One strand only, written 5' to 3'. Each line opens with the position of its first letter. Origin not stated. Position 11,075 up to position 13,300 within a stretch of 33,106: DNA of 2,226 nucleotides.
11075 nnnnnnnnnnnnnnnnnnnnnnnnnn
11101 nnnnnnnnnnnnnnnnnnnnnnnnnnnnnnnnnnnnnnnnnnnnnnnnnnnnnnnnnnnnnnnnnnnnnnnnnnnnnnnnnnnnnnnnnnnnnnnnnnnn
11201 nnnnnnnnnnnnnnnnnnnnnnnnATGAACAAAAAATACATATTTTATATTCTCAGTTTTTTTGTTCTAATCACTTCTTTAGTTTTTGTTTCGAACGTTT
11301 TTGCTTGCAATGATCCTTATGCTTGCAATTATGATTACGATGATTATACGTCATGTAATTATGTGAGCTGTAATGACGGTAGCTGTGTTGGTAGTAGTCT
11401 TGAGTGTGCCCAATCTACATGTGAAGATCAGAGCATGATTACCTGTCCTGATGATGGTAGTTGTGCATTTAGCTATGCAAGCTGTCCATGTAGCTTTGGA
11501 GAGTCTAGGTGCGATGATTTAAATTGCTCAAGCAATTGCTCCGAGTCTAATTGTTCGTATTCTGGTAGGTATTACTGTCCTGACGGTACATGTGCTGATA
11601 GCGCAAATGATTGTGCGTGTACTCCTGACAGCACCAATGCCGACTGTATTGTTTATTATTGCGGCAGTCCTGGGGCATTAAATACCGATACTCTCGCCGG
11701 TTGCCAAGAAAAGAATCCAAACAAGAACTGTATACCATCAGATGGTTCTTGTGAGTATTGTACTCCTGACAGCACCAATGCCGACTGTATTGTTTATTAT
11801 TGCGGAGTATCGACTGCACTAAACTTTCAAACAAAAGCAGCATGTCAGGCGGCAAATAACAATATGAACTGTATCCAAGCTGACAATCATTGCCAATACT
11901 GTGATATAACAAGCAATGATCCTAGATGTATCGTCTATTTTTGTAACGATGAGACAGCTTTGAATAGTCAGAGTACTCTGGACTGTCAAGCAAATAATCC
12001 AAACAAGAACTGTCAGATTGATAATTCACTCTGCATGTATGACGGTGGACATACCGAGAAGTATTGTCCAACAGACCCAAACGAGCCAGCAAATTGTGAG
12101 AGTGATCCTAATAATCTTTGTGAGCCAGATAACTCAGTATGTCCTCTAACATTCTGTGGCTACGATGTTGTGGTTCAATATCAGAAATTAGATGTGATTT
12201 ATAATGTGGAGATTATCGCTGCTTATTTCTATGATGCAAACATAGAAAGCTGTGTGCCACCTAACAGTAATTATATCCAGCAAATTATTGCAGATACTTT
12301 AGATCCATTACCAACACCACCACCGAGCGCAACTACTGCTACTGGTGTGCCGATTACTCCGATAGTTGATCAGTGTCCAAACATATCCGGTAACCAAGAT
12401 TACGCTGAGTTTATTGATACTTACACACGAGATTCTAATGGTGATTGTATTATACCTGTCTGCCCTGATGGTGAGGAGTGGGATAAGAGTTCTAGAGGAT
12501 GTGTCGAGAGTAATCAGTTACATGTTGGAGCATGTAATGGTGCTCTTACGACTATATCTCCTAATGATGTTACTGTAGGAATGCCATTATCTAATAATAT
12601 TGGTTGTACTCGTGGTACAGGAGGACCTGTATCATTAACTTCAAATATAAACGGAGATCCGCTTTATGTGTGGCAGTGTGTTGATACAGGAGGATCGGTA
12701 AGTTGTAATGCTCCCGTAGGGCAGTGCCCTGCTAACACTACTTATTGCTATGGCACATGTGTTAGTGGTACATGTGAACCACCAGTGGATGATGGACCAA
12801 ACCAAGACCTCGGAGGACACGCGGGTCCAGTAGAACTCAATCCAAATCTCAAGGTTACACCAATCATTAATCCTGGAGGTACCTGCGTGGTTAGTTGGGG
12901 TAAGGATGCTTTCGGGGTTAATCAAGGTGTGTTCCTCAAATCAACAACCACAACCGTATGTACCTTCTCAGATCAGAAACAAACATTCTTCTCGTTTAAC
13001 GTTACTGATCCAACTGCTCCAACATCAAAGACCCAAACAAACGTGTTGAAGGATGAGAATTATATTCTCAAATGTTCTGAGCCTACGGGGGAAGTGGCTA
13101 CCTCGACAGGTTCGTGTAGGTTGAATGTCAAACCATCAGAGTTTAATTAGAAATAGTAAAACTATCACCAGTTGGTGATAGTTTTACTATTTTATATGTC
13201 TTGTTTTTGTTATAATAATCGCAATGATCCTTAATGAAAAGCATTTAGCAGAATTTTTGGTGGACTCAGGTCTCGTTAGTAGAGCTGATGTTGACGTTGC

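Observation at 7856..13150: Three-gene cysteine-rich surface module placed directly upstream of a type IV pilus operon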

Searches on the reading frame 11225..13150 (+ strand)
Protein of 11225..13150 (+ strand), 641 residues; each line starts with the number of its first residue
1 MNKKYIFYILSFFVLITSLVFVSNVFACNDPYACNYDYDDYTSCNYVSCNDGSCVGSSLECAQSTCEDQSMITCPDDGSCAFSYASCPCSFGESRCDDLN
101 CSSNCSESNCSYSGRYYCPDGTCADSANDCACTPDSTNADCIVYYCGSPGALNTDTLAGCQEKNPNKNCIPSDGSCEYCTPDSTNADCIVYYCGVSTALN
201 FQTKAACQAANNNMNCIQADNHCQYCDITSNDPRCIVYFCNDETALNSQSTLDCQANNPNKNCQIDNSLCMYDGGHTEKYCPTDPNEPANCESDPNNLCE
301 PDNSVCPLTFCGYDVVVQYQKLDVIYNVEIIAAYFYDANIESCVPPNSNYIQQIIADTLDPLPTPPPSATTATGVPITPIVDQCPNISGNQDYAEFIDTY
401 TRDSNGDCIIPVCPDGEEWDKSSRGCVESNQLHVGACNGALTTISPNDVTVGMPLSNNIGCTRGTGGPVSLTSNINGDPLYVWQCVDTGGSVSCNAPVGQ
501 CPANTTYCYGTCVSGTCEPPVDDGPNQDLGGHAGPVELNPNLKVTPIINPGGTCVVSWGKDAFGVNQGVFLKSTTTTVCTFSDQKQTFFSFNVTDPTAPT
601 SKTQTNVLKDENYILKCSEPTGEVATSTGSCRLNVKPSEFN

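Call 3: search_protein_families(library=pfam, proteins=[window:11225-13150:+], max_evalue=1)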
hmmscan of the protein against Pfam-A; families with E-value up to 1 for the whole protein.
window:11225-13150:+ (641 aa): 0 families

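Call 4: search_protein_families(library=ncbifam, proteins=[window:11225-13150:+], max_evalue=1)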
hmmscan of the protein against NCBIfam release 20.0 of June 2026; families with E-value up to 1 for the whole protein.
window:11225-13150:+ (641 aa): 0 families

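Call 10: find_encoding_contigs(protein=window:11225-13150:+, flank=10000, max_places=6)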
Protein window:11225-13150:+ (641 aa): 19 contigs read that carry it; 6 places shown.
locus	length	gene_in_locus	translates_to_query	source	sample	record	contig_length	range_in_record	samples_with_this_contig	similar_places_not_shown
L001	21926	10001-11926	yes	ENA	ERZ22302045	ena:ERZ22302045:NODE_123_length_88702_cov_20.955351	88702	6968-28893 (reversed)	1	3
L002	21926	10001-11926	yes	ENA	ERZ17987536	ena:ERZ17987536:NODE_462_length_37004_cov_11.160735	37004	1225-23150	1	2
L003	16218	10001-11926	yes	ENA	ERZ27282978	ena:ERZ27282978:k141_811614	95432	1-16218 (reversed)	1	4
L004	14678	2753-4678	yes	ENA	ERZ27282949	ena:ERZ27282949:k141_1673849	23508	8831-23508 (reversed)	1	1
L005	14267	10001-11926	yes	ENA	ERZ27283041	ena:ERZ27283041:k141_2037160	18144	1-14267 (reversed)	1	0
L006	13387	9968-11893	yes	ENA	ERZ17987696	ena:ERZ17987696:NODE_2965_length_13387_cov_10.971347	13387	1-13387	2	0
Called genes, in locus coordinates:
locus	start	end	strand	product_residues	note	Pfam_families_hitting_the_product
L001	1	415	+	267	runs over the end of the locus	PF01978:TrmB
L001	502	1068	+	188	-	PF01327:Pep_deformylase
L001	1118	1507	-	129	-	-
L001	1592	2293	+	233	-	PF04452:Methyltrans_RNA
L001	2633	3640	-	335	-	PF05697:Trigger_N, PF05698:Trigger_C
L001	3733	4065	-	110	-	-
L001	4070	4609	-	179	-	-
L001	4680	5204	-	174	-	PF00719:Pyrophosphatase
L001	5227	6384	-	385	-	PF08529:NusA_N, PF00575:S1, PF13184:KH_NusA_1st, PF26594:KH_NusA_2nd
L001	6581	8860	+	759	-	-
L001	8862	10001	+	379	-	PF13428:TPR_14 (faint), PF00515:TPR_1 (faint), PF07719:TPR_2 (faint), PF09295:ChAPs (faint), PF13181:TPR_8 (faint), PF14559:TPR_19 (faint), PF13431:TPR_17 (faint), PF13424:TPR_12 (faint)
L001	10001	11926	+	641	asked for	-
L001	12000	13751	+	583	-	PF05157:MshEN, PF00437:T2SSE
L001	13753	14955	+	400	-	PF00482:T2SSF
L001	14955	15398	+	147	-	-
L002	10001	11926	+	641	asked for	-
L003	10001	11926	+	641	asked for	-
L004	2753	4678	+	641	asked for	-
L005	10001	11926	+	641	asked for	-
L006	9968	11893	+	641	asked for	-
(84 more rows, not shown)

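Call 11: find_homologous_proteins(query=window:11225-13150:+)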
Query window:11225-13150:+ (641 aa): 4 proteins with E <= 0.001 among 3476 candidates.
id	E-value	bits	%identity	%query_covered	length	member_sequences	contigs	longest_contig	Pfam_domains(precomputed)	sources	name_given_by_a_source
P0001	6.4e-142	493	48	78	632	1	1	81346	-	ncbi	-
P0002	1.5e-104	369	41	99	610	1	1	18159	-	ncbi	-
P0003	1.5e-45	174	32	100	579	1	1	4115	-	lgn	-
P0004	4.3e-43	166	30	100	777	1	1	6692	-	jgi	jgi:hypothetical protein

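Call 12: find_encoding_contigs(protein=P0001, flank=10000, max_places=2)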
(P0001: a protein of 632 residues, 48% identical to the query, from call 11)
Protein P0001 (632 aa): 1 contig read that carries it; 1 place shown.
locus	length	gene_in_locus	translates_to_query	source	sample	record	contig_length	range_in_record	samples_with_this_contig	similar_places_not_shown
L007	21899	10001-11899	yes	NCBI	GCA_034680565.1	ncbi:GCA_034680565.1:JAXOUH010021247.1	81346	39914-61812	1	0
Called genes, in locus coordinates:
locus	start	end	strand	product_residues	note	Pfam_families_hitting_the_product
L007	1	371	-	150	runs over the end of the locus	-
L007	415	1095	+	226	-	PF20260:PUA_4 (faint), PF04452:Methyltrans_RNA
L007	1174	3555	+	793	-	PF00690:Cation_ATPase_N (weak), PF00122:E1-E2_ATPase, PF00702:Hydrolase, PF08282:Hydrolase_3 (weak), PF00689:Cation_ATPase_C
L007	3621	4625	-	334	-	PF05697:Trigger_N, PF05698:Trigger_C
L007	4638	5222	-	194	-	PF00719:Pyrophosphatase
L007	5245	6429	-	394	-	PF08529:NusA_N, PF00575:S1, PF13184:KH_NusA_1st, PF26594:KH_NusA_2nd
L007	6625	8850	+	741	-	-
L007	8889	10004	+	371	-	PF13414:TPR_11 (faint), PF13428:TPR_14 (faint), PF14559:TPR_19 (faint), PF13431:TPR_17 (faint), PF13432:TPR_16 (faint), PF07719:TPR_2 (faint), PF13181:TPR_8 (faint), PF23914:TPR_CcmH_CycH (weak), +1 more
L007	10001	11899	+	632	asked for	-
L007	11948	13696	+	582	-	PF05157:MshEN, PF00437:T2SSE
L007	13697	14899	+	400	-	PF00482:T2SSF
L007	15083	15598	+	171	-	-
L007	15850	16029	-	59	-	-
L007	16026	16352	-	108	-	PF22296:bAvd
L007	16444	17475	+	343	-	PF00078:RVT_1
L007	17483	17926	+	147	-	-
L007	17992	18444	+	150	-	-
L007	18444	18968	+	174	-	-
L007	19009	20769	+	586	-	-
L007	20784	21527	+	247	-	PF00121:TIM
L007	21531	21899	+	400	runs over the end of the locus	PF00162:PGK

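Call 13: find_encoding_contigs(protein=P0002, flank=10000, max_places=2)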
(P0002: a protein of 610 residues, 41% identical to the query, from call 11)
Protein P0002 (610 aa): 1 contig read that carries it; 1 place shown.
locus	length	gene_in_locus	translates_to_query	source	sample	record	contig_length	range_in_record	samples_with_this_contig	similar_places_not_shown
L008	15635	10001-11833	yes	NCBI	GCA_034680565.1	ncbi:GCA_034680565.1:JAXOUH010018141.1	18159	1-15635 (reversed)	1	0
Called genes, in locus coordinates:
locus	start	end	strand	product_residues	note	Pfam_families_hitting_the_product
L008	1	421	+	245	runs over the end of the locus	PF20260:PUA_4 (faint), PF04452:Methyltrans_RNA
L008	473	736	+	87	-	-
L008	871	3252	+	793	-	PF00122:E1-E2_ATPase, PF00702:Hydrolase, PF08282:Hydrolase_3 (faint), PF00689:Cation_ATPase_C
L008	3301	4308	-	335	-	PF05697:Trigger_N, PF05698:Trigger_C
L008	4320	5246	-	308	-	PF01368:DHH, PF02833:DHHA2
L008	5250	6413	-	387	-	PF08529:NusA_N, PF00575:S1 (weak), PF13184:KH_NusA_1st, PF26594:KH_NusA_2nd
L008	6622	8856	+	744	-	-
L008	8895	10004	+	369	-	PF13428:TPR_14 (faint), PF23914:TPR_CcmH_CycH (faint), PF07719:TPR_2 (faint), PF13181:TPR_8 (faint), PF13431:TPR_17 (faint), PF13432:TPR_16 (faint), PF00515:TPR_1 (faint)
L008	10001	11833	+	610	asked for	-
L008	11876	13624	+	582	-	PF05157:MshEN, PF00437:T2SSE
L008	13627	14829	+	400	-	PF00482:T2SSF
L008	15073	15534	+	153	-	-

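Call 14: find_encoding_contigs(protein=P0004, flank=10000, max_places=2)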
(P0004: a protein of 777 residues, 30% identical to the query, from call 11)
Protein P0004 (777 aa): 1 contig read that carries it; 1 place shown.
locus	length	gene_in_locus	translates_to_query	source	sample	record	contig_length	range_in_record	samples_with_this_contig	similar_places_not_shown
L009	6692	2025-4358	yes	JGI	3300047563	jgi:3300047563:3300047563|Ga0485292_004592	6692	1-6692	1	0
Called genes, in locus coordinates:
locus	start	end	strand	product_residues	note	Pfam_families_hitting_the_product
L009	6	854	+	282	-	-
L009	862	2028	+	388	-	PF13424:TPR_12 (faint), PF13428:TPR_14 (faint), PF14559:TPR_19 (faint), PF13181:TPR_8 (faint), PF13431:TPR_17 (faint), PF13432:TPR_16 (weak), PF23914:TPR_CcmH_CycH (weak), PF00515:TPR_1 (weak), +3 more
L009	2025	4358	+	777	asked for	-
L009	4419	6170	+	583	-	PF05157:MshEN, PF00437:T2SSE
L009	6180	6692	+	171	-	?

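Call 15: find_encoding_contigs(protein=P0003, flank=10000, max_places=2)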
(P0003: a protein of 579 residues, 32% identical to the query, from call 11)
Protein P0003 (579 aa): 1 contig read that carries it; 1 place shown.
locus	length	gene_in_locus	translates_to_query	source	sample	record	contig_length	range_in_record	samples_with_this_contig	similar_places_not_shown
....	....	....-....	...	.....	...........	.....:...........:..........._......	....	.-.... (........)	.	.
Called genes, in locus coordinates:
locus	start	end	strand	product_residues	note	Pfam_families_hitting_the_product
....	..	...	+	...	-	-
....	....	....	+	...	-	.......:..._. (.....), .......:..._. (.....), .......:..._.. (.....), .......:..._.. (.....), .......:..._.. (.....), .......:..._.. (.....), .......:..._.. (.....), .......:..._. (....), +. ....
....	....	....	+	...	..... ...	-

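Call 32: search_protein_representatives(alignment_id=A1)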
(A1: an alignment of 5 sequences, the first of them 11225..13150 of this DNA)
Query: 5 sequences, 645 profile positions. Proteins with E-value up to 0.001 (for the whole library): 155; up to 1e-10: 29; up to 1e-30: 7. The best 150 are listed.
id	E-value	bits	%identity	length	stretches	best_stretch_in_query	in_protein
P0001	8.1e-274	926.7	-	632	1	4-645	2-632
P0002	1.1e-241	820.6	-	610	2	113-645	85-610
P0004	1.4e-219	747.6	-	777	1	1-645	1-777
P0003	5.8e-213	725.7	-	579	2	307-645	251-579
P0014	7.7e-88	312.3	-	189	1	452-645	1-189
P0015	3.7e-54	201.0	-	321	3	459-645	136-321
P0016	3.1e-53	197.9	-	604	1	340-645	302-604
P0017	3.9e-29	118.3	-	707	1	3-645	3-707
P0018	2.2e-26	109.2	-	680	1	1-645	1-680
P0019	6.1e-26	107.7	-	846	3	379-645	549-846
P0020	7.2e-23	97.6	-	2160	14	57-143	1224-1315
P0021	2.9e-18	82.4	-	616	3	362-645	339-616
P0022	1.2e-17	80.4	-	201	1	1-249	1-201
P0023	2.5e-16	76.0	-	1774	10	91-184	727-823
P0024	5.3e-16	74.9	-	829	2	409-645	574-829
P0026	1.3e-15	73.7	-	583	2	283-561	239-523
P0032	7.3e-12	61.2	-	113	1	539-645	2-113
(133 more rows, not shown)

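Call 50: find_related_loci(query=A7, collection=metagenome_contigs, flank=10000)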
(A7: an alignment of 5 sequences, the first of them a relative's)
Query A7 (707 aa) in metagenome_contigs; peptide patterns used: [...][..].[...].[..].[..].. (x = any residue, [..] = any of these).
49 stretches matched a pattern, but none encodes a relative of the query by tblastn (E <= 1e-3).

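Call 62: predict_structure(alignment_id=A4)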
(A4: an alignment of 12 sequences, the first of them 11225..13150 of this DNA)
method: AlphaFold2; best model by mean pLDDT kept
length: 641 residues; sequences in the alignment: 12
mean_pLDDT: 69.4   pTM: 0.28
mean pLDDT of the five models: 69.4, 66.7, 66.1, 64.4, 63.1
residues with pLDDT >= 90: 59; 70-90: 322; 50-70: 166; < 50: 94
segments of 3 or more residues with pLDDT < 50: 23-65, 86-118, 120-124, 637-641
pLDDT, mean of each block of 10 residues (from residue 1): 67 79 42 29 29 26 41 63 51 30 33 41 50 56 72 72 76 74 79 89 88 85 86 88 87 90 86 61 55 56 62 77 80 65 71 76 63 78 80 79 80 69 67 72 75 71 79 67 79 79 60 57 73 81 79 87 77 89 91 89 86 91 86 56 34
secondary structure, 60 per line:
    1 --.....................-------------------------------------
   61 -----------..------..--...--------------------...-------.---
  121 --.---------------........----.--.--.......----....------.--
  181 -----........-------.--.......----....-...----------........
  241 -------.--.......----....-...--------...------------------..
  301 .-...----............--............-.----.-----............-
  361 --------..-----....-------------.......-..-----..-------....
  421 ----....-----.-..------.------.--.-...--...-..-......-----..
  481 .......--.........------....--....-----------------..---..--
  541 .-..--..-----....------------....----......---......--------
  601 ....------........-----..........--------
elements in order: H3-23 E142-146 H157-163 E168-171 E189-193 H204-210 E215-218 E236-240 H251-257 E262-265 E278-280 E299-301 E310-321 E324-335 H348-359 E376-379 H393-399 E417-420 E425-428 E461-463 E468-473 E479-487 E490-498 E505-508 E511-514 E554-557 E570-573 E578-583 E587-592 E601-604 E611-618 E624-633

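Call 64: search_protein_families(library=pfam, proteins=[P0019, P0021, P0017, P0026], max_evalue=0.1)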
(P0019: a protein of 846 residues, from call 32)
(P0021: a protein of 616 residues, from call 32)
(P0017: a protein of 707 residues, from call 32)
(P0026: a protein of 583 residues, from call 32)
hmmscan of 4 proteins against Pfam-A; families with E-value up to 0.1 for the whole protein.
P0019 (846 aa): 0 families

P0021 (616 aa): 0 families

P0017 (707 aa): 0 families

P0026 (583 aa): 0 families
